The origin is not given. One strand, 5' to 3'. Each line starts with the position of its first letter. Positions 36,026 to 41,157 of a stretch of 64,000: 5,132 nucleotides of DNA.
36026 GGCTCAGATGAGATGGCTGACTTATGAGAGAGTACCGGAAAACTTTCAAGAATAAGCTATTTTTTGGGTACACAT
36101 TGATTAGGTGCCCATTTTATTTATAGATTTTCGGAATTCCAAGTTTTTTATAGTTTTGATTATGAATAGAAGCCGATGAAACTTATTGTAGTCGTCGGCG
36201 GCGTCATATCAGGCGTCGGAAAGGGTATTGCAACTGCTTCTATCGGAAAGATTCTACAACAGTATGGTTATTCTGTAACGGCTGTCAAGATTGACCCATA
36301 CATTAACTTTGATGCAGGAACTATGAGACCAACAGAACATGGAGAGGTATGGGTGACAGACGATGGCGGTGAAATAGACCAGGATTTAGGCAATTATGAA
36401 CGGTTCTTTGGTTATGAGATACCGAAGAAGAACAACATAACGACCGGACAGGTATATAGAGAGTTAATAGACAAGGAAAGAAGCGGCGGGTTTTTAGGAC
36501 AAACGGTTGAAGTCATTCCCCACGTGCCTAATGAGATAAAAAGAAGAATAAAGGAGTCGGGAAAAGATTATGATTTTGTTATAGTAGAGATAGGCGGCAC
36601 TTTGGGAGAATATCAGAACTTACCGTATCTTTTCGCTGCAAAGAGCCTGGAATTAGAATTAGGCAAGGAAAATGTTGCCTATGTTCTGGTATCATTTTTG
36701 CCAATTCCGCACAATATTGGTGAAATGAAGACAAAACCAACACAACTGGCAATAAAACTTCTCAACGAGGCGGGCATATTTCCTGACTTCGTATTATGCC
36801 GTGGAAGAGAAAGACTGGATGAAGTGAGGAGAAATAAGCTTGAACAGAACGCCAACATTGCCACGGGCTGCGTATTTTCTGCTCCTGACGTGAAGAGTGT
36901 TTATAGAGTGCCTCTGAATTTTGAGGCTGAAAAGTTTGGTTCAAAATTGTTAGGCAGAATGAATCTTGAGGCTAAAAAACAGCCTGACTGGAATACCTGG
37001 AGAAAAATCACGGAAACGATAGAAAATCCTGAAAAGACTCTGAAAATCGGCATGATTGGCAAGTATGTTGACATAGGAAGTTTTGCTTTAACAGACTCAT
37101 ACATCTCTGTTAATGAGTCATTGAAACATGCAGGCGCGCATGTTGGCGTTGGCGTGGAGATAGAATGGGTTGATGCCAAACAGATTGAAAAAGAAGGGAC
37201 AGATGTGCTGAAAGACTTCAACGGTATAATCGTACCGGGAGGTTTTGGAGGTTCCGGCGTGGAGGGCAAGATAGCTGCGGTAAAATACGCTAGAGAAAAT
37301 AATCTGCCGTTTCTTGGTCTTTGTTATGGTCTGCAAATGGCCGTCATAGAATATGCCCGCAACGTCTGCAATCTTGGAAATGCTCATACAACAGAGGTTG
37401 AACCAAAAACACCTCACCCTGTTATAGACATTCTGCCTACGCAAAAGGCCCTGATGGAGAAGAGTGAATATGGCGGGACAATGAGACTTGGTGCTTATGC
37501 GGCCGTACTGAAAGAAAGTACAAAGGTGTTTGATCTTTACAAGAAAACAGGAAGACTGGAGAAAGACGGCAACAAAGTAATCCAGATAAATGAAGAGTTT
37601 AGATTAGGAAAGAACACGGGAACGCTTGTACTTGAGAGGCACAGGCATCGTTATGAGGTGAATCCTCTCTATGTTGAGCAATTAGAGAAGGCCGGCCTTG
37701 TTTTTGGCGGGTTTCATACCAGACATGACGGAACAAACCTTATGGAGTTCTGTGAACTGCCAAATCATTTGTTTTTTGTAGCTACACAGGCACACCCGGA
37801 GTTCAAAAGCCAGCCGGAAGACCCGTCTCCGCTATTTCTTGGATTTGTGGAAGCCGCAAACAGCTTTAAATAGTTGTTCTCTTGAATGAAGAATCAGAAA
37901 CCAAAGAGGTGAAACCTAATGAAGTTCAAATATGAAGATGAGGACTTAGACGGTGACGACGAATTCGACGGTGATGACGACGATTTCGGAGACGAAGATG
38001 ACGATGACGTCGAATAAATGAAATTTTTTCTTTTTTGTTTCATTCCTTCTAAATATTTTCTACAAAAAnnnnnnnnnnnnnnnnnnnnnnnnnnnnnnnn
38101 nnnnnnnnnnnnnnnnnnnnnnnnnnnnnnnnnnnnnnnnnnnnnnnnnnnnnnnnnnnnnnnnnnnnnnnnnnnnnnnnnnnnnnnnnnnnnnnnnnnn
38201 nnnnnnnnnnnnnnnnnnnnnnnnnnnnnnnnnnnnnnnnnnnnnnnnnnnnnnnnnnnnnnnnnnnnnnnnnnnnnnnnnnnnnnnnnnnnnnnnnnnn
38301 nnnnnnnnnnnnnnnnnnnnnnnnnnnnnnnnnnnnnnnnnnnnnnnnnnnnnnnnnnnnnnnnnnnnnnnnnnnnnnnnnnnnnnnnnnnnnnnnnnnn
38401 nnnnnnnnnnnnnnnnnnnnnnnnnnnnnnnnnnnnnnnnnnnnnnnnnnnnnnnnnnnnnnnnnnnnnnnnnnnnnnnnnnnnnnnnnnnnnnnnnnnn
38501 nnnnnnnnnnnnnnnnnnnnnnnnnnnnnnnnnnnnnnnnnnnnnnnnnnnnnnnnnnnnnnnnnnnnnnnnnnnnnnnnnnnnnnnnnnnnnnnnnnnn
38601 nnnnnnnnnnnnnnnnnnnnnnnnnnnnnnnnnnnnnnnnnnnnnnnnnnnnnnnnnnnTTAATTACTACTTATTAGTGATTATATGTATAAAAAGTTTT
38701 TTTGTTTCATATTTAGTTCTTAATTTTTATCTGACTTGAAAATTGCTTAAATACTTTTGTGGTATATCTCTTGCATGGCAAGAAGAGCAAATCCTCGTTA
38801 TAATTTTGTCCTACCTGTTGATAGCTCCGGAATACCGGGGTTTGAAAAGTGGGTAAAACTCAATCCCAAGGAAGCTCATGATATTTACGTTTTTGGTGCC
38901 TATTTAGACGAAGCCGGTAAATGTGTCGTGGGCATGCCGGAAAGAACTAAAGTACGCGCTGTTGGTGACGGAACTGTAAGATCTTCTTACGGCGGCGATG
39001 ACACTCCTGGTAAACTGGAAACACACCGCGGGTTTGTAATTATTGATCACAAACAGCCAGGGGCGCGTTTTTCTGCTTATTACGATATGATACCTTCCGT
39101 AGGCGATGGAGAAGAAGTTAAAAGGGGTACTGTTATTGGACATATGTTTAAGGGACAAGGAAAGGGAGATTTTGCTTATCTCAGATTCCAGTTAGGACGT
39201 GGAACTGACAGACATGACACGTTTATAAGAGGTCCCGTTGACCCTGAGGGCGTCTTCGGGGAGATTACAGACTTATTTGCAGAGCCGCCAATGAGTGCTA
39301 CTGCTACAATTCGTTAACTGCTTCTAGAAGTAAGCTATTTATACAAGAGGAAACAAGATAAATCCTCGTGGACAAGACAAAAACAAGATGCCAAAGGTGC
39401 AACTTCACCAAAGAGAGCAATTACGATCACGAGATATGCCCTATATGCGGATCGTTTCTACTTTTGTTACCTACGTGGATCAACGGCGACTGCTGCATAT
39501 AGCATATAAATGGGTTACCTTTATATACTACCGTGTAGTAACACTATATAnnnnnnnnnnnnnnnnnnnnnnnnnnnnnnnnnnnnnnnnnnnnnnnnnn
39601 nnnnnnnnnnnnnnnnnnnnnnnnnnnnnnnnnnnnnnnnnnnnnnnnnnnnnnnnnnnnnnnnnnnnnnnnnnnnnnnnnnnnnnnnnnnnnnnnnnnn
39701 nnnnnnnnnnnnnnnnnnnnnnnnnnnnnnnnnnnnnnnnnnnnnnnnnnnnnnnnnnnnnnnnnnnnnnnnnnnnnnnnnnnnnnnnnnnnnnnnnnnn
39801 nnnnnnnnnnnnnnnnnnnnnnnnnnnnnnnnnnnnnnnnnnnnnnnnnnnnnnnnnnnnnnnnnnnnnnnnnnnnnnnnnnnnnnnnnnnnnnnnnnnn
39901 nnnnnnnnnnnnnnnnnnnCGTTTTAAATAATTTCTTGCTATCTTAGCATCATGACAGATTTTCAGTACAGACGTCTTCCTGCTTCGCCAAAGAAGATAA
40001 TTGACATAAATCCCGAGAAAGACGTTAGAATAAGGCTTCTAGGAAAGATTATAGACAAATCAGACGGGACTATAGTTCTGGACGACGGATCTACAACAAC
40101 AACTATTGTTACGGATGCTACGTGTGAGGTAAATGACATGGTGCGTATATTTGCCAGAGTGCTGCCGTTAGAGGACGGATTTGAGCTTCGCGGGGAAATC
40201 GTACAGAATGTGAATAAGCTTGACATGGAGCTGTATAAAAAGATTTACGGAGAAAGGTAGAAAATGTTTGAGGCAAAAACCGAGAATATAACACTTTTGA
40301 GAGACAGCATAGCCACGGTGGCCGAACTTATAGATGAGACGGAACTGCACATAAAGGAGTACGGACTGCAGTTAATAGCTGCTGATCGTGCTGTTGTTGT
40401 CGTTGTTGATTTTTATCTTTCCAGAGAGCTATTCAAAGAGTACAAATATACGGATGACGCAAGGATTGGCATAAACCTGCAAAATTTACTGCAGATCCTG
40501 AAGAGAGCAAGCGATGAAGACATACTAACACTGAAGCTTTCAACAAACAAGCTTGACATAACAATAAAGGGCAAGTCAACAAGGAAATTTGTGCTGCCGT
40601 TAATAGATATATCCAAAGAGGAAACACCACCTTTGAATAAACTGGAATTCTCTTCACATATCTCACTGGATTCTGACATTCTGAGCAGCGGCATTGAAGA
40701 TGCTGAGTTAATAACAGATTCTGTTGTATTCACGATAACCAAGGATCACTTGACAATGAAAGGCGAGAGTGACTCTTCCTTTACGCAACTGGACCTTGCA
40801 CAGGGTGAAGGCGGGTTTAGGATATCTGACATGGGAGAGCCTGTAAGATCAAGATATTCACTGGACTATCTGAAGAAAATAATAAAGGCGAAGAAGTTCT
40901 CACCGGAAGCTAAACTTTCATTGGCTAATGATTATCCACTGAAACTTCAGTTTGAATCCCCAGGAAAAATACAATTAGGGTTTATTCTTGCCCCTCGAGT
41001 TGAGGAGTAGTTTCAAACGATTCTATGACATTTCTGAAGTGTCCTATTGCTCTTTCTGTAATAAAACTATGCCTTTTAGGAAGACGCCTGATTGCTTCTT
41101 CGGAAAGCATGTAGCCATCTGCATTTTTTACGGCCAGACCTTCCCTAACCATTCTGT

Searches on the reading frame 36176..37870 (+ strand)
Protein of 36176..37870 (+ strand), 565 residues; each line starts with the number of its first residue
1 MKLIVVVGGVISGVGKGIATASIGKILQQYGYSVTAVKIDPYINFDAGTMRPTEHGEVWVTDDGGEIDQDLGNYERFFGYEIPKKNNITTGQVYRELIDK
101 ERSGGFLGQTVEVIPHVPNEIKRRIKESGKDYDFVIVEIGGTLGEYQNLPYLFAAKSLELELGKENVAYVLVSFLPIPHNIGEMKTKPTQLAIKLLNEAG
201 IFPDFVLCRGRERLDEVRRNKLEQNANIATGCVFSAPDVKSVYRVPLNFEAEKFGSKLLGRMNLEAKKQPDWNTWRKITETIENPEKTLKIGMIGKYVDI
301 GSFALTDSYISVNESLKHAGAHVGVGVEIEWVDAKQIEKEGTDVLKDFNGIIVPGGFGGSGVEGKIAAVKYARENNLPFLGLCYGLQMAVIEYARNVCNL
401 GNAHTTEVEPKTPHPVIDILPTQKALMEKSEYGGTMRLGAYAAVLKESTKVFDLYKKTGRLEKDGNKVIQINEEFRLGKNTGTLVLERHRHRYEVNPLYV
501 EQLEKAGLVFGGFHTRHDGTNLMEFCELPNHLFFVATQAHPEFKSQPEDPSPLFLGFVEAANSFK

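Call 30: search_protein_families(library=pfam, proteins=[window:36176-37870:+], max_evalue=0.00001)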
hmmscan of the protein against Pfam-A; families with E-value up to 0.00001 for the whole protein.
window:36176-37870:+ (565 aa): 2 families
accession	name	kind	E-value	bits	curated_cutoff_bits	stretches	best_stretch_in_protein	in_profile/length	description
PF06418.20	CTP_synth_N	-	2e-99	332.7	26.1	1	2-264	1-265/265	CTP synthase N-terminus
PF00117.34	GATase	-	6.2e-35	121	22.8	1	305-559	2-189/190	Glutamine amidotransferase class-I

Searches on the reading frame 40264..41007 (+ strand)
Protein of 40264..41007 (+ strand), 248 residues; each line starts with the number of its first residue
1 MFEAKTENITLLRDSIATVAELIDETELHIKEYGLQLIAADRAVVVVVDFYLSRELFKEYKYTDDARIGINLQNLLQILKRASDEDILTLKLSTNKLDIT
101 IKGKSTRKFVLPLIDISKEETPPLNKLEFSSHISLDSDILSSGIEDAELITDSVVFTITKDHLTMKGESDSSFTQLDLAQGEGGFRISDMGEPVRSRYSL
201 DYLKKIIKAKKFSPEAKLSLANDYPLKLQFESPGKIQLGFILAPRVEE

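Call 66: search_protein_families(library=pfam, proteins=[window:40264-41007:+], max_evalue=0.01)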
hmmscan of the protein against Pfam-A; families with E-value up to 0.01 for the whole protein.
window:40264-41007:+ (248 aa): 3 families
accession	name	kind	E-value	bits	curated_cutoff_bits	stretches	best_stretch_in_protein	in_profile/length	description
PF00705.23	PCNA_N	-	7.9e-15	55.1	20.3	1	1-97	1-97/127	Proliferating cell nuclear antigen, N-terminal domain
PF02747.20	PCNA_C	-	2.9e-10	40.8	23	1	126-244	4-127/128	Proliferating cell nuclear antigen, C-terminal domain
PF02144.21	Rad1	-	9.7e-10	38.4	24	1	2-216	2-241/257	Repair protein Rad1/Rec1/Rad17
